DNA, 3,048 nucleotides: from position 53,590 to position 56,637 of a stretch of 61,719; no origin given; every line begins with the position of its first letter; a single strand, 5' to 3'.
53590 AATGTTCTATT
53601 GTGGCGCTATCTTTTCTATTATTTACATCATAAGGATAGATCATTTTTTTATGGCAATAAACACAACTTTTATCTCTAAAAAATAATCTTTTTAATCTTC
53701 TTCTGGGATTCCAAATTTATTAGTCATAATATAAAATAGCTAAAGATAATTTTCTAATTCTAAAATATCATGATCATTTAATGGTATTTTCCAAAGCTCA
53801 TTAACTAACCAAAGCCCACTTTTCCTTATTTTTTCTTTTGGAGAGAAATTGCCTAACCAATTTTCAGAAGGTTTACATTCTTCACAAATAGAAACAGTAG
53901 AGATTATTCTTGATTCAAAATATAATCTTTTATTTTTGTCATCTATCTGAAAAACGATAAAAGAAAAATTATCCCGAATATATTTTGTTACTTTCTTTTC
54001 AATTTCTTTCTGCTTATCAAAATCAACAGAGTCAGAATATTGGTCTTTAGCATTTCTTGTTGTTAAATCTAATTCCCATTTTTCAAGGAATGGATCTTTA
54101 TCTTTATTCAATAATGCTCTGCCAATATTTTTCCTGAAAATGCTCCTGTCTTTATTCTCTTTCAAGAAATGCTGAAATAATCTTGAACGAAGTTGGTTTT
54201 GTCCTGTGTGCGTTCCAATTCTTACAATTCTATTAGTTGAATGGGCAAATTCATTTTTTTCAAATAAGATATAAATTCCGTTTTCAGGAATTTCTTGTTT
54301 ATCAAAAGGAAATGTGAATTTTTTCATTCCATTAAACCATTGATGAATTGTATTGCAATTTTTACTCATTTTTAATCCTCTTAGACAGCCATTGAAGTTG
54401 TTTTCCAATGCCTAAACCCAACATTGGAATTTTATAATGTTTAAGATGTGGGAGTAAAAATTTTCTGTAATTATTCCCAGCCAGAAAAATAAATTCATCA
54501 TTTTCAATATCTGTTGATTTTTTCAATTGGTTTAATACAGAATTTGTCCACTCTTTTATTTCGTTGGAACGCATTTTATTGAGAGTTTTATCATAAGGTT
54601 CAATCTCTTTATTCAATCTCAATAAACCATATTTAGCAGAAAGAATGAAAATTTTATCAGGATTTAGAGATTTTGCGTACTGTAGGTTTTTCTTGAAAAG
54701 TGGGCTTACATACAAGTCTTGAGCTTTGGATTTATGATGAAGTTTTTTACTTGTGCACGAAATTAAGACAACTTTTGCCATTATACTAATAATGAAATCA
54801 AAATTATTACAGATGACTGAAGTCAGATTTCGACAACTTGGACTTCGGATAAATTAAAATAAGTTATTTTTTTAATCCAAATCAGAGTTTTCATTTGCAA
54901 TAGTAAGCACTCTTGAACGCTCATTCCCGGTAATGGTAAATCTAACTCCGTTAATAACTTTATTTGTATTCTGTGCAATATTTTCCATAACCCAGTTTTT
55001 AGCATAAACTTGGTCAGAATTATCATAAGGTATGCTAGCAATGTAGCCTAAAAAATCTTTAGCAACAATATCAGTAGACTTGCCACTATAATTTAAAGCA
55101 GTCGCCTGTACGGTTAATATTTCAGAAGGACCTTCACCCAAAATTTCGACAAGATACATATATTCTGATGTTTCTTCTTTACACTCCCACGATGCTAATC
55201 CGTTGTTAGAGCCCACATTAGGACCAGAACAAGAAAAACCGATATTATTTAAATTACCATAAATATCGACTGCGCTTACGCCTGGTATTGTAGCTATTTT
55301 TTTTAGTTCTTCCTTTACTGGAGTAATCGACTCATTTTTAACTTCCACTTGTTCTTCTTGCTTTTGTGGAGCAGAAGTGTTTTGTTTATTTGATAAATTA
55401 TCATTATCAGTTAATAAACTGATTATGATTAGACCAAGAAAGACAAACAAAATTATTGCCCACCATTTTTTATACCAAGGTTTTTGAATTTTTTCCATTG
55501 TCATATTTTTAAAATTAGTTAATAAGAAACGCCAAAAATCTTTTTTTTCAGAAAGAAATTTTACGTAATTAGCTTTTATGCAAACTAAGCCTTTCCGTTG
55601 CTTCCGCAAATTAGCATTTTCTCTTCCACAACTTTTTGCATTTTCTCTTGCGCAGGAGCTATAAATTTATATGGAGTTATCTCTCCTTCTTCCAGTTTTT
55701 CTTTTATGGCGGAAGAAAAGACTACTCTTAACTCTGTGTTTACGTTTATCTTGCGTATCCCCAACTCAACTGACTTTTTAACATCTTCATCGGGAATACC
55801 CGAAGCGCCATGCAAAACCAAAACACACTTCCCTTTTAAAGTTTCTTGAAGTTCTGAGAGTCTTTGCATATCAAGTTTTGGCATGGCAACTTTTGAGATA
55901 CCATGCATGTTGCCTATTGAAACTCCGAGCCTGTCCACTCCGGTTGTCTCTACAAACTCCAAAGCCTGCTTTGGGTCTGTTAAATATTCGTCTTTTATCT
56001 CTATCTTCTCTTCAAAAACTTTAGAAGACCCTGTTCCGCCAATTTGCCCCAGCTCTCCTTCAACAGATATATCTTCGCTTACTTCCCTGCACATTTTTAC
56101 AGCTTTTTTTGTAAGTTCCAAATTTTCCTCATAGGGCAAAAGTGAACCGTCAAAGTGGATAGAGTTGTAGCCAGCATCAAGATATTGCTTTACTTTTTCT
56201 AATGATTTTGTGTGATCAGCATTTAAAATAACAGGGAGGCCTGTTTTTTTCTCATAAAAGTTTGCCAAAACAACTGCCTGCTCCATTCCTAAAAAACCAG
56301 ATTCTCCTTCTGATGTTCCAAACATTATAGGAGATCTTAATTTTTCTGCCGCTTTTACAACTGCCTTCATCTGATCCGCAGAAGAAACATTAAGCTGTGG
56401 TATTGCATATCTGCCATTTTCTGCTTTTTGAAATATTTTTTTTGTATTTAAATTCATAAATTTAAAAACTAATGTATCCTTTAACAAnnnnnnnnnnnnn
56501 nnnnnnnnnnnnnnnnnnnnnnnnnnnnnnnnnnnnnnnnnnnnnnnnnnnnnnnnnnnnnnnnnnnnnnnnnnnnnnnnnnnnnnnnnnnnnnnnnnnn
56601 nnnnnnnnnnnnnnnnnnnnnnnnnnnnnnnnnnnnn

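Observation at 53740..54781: Intact, translationally coupled DUF6884-like and GIY-YIG-like gene pair: candidate uncharacterised two-gene (defence or mobile) module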

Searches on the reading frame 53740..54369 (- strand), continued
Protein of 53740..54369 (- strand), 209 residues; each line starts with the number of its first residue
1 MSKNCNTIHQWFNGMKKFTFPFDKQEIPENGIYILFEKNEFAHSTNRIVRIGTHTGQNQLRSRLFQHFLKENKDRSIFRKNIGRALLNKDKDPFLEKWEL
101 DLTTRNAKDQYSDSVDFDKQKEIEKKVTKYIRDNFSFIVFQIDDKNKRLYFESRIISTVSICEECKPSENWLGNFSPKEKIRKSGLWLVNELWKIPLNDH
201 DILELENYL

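Call 55: fold_search(model_id=the predicted structure, library=pdb)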
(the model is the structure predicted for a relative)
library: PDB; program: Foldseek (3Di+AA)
matches with E <= 10: 221; with E <= 0.001: 0
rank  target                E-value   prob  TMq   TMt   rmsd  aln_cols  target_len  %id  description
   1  8pe3_A                6.1e-02  0.16  0.19  0.17  22.6       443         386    9  Structure of Csm6' from Streptococcus thermophilus in complex with cyclic hexa-adenylate (cA6) (released 2023-10-04)
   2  9com_A                2.2e-01  0.28  0.17  0.21  13.8       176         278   11  FphE, Staphylococcus aureus fluorophosphonate-binding serine hydrolases E, unbound dimer crystal form 5 (released 2025-08-06)
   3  8g48                  2.7e-01  0.23  0.18  0.21  14.3       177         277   11  FphE, Staphylococcus aureus fluorophosphonate-binding serine hydrolases E, dimeric apo form (released 2024-02-21)
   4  5eks_A                2.7e-01  0.10  0.17  0.16  21.7       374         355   11  Structure of 3-dehydroquinate synthase from Acinetobacter baumannii in complex with NAD (released 2015-12-02)
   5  6erh_B                5.3e-01  0.12  0.17  0.13   9.4       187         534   12  Complex of XLF and heterodimer Ku bound to DNA (released 2018-10-17)
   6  7zwa_B                5.9e-01  0.16  0.18  0.13   9.5       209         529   10  CryoEM structure of Ku heterodimer bound to DNA and PAXX (released 2023-05-31)
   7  6erh_D                5.9e-01  0.12  0.17  0.13   9.4       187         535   12  Complex of XLF and heterodimer Ku bound to DNA (released 2018-10-17)
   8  8ag4_B                6.2e-01  0.15  0.18  0.13   9.3       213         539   12  Vaccinia C16 protein bound to Ku70/Ku80 (released 2022-11-09)
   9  3ble                  7.3e-01  0.10  0.15  0.16  12.7       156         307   13  Crystal structure of the catalytic domain of LiCMS in complexed with malonate (released 2008-11-11)
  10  9ir0_A                8.7e-01  0.21  0.20  0.19   9.7       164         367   15  phage HY126 glycosyltransferase with UDP (released 2025-07-16)
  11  2p2d_A                8.7e-01  0.20  0.16  0.17   7.5       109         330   16  Crystal Structure and Allosteric Regulation of the Cytoplasmic Escherichia coli L-Asparaginase I (released 2007-05-15)
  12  9ko9_A                1.1e+00  0.02  0.11  0.05  21.8       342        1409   13  Cryo-EM structure of PsCas9-sgRNA binary complex (released 2025-07-30)
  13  1u04                  1.2e+00  0.08  0.19  0.11  14.8       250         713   11  Crystal structure of full length Argonaute from Pyrococcus furiosus (released 2004-08-17)
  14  4c6h                  1.4e+00  0.03  0.14  0.16  23.3       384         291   11  Haloalkane dehalogenase with 1-hexanol (released 2014-05-14)
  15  3ds8                  1.5e+00  0.14  0.19  0.25  11.2       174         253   17  The crystal structure of the gene lin2722 products from Listeria innocua (released 2008-09-16)
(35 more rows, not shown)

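Call 64: search_protein_families(library=pfam, proteins=[L022:2447-2857:+, L041:4636-5892:+, L048:4884-5636:+, L048:8648-9493:+, P0139, L019:429-1343:+], max_evalue=0.01)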
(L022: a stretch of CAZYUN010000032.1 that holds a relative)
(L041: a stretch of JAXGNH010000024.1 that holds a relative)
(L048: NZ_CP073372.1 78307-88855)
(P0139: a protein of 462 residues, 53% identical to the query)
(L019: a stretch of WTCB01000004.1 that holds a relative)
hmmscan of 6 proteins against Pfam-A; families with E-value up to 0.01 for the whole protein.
L022:2447-2857:+ (136 aa): 0 families

L041:4636-5892:+ (418 aa): 1 family
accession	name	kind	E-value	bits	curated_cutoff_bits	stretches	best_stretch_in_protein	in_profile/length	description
PF01878.24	EVE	-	0.0015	18.9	23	1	78-141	24-101/145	EVE domain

L048:4884-5636:+ (250 aa): 0 families

L048:8648-9493:+ (281 aa): 1 family
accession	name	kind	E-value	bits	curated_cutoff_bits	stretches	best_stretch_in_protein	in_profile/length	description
PF21818.3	DUF6884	-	1.2e-19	71.3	30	1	14-155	2-107/135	Family of unknown function (DUF6884)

P0139 (462 aa): 2 families
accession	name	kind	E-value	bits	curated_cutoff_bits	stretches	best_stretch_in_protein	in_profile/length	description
PF21818.3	DUF6884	-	7.2e-43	146.4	30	1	9-139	1-135/135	Family of unknown function (DUF6884)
PF24698.1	DUF7662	-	5.2e-19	68.3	26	1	383-453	1-64/72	Domain of unknown function (DUF7662)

L019:429-1343:+ (304 aa): 0 families

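Call 66: fold_search(model_id=the predicted structure, library=viral)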
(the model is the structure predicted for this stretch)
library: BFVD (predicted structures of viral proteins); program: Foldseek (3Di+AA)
matches with E <= 10: 79; with E <= 0.001: 0
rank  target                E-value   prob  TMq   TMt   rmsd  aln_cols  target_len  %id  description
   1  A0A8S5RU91            4.0e-01  0.10  0.17  0.23  14.3       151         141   10  (no name in the UniProt tables at hand)
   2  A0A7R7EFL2            6.8e-01  0.15  0.26  0.20  13.2       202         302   10  (no name in the UniProt tables at hand)
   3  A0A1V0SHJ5            8.5e-01  0.04  0.16  0.16  15.3       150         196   10  Uncharacterized protein [Klosneuvirus KNV1]
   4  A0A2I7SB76            1.3e+00  0.03  0.12  0.13  14.3       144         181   10  (no name in the UniProt tables at hand)
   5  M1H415                1.4e+00  0.20  0.24  0.16   7.9       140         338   11  (no name in the UniProt tables at hand)
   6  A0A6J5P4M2            1.5e+00  0.04  0.14  0.14  14.7       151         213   14  GIY-YIG_SF domain containing protein [uncultured Caudovirales phage]
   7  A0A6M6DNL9            1.6e+00  0.12  0.22  0.40   9.6       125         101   14  (no name in the UniProt tables at hand)
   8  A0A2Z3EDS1            1.6e+00  0.08  0.25  0.24  16.4       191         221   12  (no name in the UniProt tables at hand)
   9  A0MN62                1.9e+00  0.07  0.19  0.24   9.7       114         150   10  (no name in the UniProt tables at hand)
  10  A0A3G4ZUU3            2.0e+00  0.08  0.26  0.22  11.8       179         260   12  GIY-YIG-like endonuclease [Edafosvirus sp.]
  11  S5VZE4                2.0e+00  0.05  0.14  0.18  11.0        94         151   15  Uncharacterized protein [Pseudomonas phage PaBG]
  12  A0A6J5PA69            2.1e+00  0.08  0.15  0.08   8.9        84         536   14  Uncharacterized protein [uncultured Caudovirales phage]
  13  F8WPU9                2.1e+00  0.01  0.11  0.11  15.2       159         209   13  (no name in the UniProt tables at hand)
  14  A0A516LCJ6            2.3e+00  0.06  0.18  0.04  10.7       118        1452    8  (no name in the UniProt tables at hand)
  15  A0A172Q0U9            2.4e+00  0.05  0.19  0.20  10.2       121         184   13  Uncharacterized protein [Acinetobacter phage vB_AbaM_ME3]
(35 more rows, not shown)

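Call 94: search_protein_families(library=padloc, proteins=[L022:2447-2857:+, L041:4636-5892:+, L019:429-1343:+, L048:4884-5636:+, L003:5754-6428:+, L001:4272-4538:+], max_evalue=0.01)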
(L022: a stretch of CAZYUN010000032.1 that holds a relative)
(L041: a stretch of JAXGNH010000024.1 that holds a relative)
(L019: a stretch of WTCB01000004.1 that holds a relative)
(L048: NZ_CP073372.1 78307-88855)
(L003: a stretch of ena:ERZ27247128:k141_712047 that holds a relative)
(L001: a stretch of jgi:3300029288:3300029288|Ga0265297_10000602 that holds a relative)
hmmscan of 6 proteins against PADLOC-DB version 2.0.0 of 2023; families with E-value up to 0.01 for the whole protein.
L022:2447-2857:+ (136 aa): 0 families

L041:4636-5892:+ (418 aa): 1 family
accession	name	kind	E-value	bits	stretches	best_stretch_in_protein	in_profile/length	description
PDLC03534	REase_II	-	8.7e-15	52.6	1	249-406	176-333/351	Type II restriction enzyme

L019:429-1343:+ (304 aa): 0 families

L048:4884-5636:+ (250 aa): 2 families
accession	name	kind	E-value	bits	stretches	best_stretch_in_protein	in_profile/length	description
PDLC04714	PDC-M57B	-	8e-64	213.5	1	13-241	8-234/238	-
PDLC04713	PDC-M57B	-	6.2e-19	66.4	1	42-235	28-206/211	-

L003:5754-6428:+ (224 aa): 0 families

L001:4272-4538:+ (88 aa): 14 families
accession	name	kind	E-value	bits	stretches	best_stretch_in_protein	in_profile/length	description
PDLC01875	CARF3--CARF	-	7.5e-05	20.6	1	30-77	164-211/219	-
PDLC01866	CARF3--CARF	-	0.00011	20.2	1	14-74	142-201/207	-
PDLC01879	CARF3--CARF_TM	-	0.00017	19.3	1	30-80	174-220/222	-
PDLC01869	CARF3--CARF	-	0.0002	19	1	22-77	208-262/266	-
PDLC01852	CARF3--CARF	-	0.00021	19.3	1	17-73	149-204/208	-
PDLC01847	CARF3--CARF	-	0.00029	18.5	1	45-78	200-233/239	-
PDLC01867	CARF3--CARF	-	0.00033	18.6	1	24-69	154-199/200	-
PDLC01438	Csa3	-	0.00059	18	1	17-81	154-214/305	"CAS-I,CAS-II,CAS-III,CAS-IV,CAS-V,CAS-VI; associated_signaling"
PDLC01865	CARF3--CARF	-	0.00074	17.2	1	25-74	160-208/215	-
PDLC01861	CARF3--CARF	-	0.0009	16.6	1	45-77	221-253/260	-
PDLC01434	CasR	-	0.0015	16.5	1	24-68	139-183/191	"CAS-I,CAS-II,CAS-III,CAS-IV,CAS-V,CAS-VI; associated_signaling"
PDLC01044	Csa3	-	0.004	15.1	1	20-74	142-191/194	Type I-A associated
PDLC01268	CasR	-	0.004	15.1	1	29-68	140-178/179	"CAS-I,CAS-II,CAS-III,CAS-IV,CAS-V,CAS-VI; associated_signaling"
PDLC01854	CARF3--CARF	-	0.0096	13.6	0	19-74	150-202/208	-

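Call 95: search_protein_families(library=pfam, proteins=[L022:2447-2857:+], max_evalue=10)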
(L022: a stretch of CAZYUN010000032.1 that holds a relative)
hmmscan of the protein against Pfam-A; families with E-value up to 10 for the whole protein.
L022:2447-2857:+ (136 aa): 1 family
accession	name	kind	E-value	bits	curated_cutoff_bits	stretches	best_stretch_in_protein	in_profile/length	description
PF03167.25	UDG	-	0.019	15.5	24.3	1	50-119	63-140/141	Uracil DNA glycosylase superfamily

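Call 97: search_protein_families(library=pfam, alignment_id=A5, max_evalue=0.05)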
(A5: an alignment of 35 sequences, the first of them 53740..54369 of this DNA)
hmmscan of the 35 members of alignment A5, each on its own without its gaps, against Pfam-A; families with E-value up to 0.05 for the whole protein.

A. member 1, window:53740-54369:- (209 aa): 2 families
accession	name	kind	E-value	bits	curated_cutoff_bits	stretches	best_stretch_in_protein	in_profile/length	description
PF11995.13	DUF3490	-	0.025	14.8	25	0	61-113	66-118/161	Domain of unknown function (DUF3490)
PF01986.22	DUF123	-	0.043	14.7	25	0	49-136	9-77/95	Domain of unknown function DUF123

B. families by the number of members that match (of 35 scanned): 14 families
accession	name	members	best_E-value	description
PF01986.22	DUF123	14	0.00059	Domain of unknown function DUF123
PF11995.13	DUF3490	6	0.019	Domain of unknown function (DUF3490)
PF20815.3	GIY_YIG_2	5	0.00022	GIY-YIG catalytic domain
PF01541.30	GIY-YIG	5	0.00047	GIY-YIG catalytic domain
PF20547.3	DUF6761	3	0.0084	Family of unknown function (DUF6761)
PF01652.23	IF4E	1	0.0049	Eukaryotic initiation factor 4E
PF10609.15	ParA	1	0.0079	NUBPL iron-transfer P-loop NTPase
PF20420.3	DUF6702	1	0.0086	Domain of unknown function (DUF6702)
PF10827.13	DUF2552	1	0.012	Protein of unknown function (DUF2552)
PF05561.16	DUF764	1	0.022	Borrelia burgdorferi protein of unknown function (DUF764)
PF18240.7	PSII_Pbs31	1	0.025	Photosystem II Psb31 protein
PF21578.3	117-like_vir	1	0.04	Virus, 117-like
PF17958.7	EF-hand_13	1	0.041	EF-hand domain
PF23688.1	YlcJ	1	0.046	YlcJ-like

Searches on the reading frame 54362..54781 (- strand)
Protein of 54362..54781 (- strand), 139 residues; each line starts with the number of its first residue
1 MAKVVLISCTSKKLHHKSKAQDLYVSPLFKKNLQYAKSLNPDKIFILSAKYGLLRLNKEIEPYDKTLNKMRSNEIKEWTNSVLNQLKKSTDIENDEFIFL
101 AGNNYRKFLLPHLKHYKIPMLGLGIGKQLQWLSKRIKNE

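Call 3: search_protein_families(library=pfam, proteins=[window:54362-54781:-], max_evalue=1)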
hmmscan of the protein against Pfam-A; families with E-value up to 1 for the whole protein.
window:54362-54781:- (139 aa): 2 families
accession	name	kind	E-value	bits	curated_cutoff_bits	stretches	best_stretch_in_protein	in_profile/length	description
PF21818.3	DUF6884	-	4.9e-49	166.4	30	1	4-133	1-134/135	Family of unknown function (DUF6884)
PF03883.20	H2O2_YaaD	-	2.2e-05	24.6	29.6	1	42-114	103-174/236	Peroxide stress protein YaaA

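Call 4: search_protein_families(library=padloc, proteins=[window:54362-54781:-], max_evalue=1)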
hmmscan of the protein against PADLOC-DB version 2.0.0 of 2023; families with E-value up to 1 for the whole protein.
window:54362-54781:- (139 aa): 5 families
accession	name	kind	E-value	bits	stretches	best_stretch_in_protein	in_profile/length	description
PDLC04712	PDC-M57A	-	2.4e-64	213.8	1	1-136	1-136/138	-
PDLC02815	DpdC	-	2.3e-05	22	1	13-77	48-111/312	DpdC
PDLC02818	DpdC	-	3.7e-05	21.1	1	15-83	52-119/319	DpdC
PDLC02813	DpdC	-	0.0001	19.8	1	16-105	48-146/310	DpdC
PDLC02816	DpdC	-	0.00032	18.1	1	18-111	53-159/313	DpdC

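Call 5: search_protein_families(library=ncbifam, proteins=[window:54362-54781:-], max_evalue=1)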
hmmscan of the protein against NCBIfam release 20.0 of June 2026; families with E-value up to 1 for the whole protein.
window:54362-54781:- (139 aa): 2 families
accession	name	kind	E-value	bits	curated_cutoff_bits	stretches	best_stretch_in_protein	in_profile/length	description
NF002543.0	PRK02101.1-4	equivalog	0.0012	18.5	204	1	42-114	100-172/244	peroxide stress protein YaaA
NF002542.0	PRK02101.1-3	equivalog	0.0017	17.6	278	1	28-111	96-181/258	peroxide stress protein YaaA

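Call 6: search_protein_families(library=phrogs, proteins=[window:54362-54781:-], max_evalue=1)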
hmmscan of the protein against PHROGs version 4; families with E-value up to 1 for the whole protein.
window:54362-54781:- (139 aa): 4 families
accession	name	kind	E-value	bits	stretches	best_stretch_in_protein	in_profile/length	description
phrog_5935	-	unknown function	5e-30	105.4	1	2-138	7-151/155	-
phrog_5436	-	unknown function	5.1e-10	40.4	1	2-67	127-195/267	-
phrog_26365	-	unknown function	0.069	14.3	1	57-101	33-77/115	-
phrog_18046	-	unknown function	0.26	12.3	1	60-98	55-95/114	-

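Call 76: find_encoding_contigs(protein=window:54362-54781:-, flank=10000, max_places=6)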
Protein window:54362-54781:- (139 aa): no gene with exactly this product is on record in the collection.

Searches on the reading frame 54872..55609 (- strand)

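Call 64: search_protein_families(library=pfam, proteins=[window:54872-55609:-], max_evalue=0.01)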
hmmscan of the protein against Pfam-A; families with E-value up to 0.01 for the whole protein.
window:54872-55609:- (245 aa): 0 families

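Call 94: search_protein_families(library=padloc, proteins=[window:54872-55501:-], max_evalue=0.01)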
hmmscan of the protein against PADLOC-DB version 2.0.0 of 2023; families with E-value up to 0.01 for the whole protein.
window:54872-55501:- (209 aa): 0 families

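Call 95: search_protein_families(library=pfam, proteins=[window:54872-55501:-], max_evalue=10)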
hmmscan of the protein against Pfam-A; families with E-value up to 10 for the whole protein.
window:54872-55501:- (209 aa): 5 families
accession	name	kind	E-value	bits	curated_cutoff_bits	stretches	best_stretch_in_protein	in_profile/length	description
PF13980.11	UPF0370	-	0.056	14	28.1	1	9-28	3-22/61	Uncharacterised protein family (UPF0370)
PF15206.11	FAM209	-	0.072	13.2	27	1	7-122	34-146/149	FAM209 family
PF04277.18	OAD_gamma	-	0.14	13.3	27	1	18-69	12-65/76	Oxaloacetate decarboxylase, gamma chain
PF12113.13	SVM_signal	-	0.16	12.4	22.4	1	15-27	12-24/33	SVM protein signal sequence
PF13567.11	DUF4131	-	0.16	12.1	31.6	1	7-41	26-60/165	Domain of unknown function (DUF4131)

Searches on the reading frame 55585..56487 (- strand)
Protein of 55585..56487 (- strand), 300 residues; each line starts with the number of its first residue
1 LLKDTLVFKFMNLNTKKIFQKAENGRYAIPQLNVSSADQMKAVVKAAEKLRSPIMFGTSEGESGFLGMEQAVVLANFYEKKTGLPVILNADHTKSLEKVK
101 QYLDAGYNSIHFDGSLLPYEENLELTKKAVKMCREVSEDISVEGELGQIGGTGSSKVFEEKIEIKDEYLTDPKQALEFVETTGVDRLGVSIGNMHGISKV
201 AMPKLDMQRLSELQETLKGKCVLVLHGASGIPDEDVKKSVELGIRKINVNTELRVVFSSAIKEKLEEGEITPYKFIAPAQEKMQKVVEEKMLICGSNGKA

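Call 78: find_related_loci(query=window:55585-56487:-, collection=metagenome_contigs, flank=8000)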
Query window:55585-56487:- (300 aa) in metagenome_contigs; peptide patterns used: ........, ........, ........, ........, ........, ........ (x = any residue, [..] = any of these).
129 stretches matched a pattern; 1 encode a relative of the query (tblastn E <= 1e-3); 1 distinct loci.
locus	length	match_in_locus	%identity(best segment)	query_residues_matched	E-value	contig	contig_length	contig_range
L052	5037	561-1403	29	14-257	6e-28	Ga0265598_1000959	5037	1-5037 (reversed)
